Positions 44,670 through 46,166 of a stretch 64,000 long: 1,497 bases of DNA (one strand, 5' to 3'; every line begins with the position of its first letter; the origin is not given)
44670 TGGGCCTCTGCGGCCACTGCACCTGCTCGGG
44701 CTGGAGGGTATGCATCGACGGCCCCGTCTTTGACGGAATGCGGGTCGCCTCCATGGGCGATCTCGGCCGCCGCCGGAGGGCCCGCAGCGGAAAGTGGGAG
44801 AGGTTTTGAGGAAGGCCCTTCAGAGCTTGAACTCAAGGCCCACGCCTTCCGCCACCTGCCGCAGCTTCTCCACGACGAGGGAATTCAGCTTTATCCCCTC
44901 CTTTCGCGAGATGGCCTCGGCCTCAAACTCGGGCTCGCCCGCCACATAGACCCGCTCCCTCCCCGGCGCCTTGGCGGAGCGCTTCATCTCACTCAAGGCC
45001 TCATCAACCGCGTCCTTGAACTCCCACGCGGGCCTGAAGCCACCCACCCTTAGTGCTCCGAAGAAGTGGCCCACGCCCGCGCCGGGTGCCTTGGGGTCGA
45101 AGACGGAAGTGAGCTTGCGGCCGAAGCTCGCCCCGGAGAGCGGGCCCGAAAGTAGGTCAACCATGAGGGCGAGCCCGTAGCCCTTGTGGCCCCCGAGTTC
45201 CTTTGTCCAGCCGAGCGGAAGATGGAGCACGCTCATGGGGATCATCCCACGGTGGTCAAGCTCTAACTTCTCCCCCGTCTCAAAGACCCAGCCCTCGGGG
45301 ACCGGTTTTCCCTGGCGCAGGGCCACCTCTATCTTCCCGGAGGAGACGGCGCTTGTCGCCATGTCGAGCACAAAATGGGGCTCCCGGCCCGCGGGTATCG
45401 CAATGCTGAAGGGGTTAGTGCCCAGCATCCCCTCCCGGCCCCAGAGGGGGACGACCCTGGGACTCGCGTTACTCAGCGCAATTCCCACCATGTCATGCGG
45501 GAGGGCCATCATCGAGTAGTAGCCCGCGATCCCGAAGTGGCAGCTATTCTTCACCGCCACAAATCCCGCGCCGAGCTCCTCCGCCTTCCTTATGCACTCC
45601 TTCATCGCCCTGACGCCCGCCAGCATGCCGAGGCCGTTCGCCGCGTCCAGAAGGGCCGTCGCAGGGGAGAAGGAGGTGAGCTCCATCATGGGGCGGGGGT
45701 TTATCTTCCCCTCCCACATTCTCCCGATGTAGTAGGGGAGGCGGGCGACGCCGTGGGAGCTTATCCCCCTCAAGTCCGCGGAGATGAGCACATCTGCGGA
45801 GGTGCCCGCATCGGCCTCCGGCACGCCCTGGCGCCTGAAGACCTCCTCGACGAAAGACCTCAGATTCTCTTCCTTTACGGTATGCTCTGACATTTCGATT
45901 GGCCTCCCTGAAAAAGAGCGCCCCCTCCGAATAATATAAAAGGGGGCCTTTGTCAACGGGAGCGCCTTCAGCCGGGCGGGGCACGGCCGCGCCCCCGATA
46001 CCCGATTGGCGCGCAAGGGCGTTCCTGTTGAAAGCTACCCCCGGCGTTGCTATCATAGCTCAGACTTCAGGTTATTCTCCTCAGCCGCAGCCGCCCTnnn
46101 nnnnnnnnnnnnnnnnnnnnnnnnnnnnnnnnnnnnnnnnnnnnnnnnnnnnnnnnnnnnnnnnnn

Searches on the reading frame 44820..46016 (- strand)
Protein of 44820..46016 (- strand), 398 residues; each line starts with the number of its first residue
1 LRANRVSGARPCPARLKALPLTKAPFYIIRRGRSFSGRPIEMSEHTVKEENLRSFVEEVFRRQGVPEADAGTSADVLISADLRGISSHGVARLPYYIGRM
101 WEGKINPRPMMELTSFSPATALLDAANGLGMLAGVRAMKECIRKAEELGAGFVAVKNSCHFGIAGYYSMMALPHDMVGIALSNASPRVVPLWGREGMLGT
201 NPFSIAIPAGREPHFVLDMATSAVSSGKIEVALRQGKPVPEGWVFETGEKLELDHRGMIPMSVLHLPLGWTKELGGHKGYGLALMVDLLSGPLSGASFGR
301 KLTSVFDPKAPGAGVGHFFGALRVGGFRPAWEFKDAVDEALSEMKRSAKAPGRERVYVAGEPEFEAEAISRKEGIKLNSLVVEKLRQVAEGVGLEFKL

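Call 49: search_protein_families(library=pfam, proteins=[window:44820-46016:-], max_evalue=0.00001)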
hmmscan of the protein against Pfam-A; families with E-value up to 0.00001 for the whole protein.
window:44820-46016:- (398 aa): 1 family
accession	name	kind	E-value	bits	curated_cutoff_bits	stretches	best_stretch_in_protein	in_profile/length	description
PF02615.19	Ldh_2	-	9.9e-112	373.8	38.8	1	47-385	1-332/333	Malate/L-lactate dehydrogenase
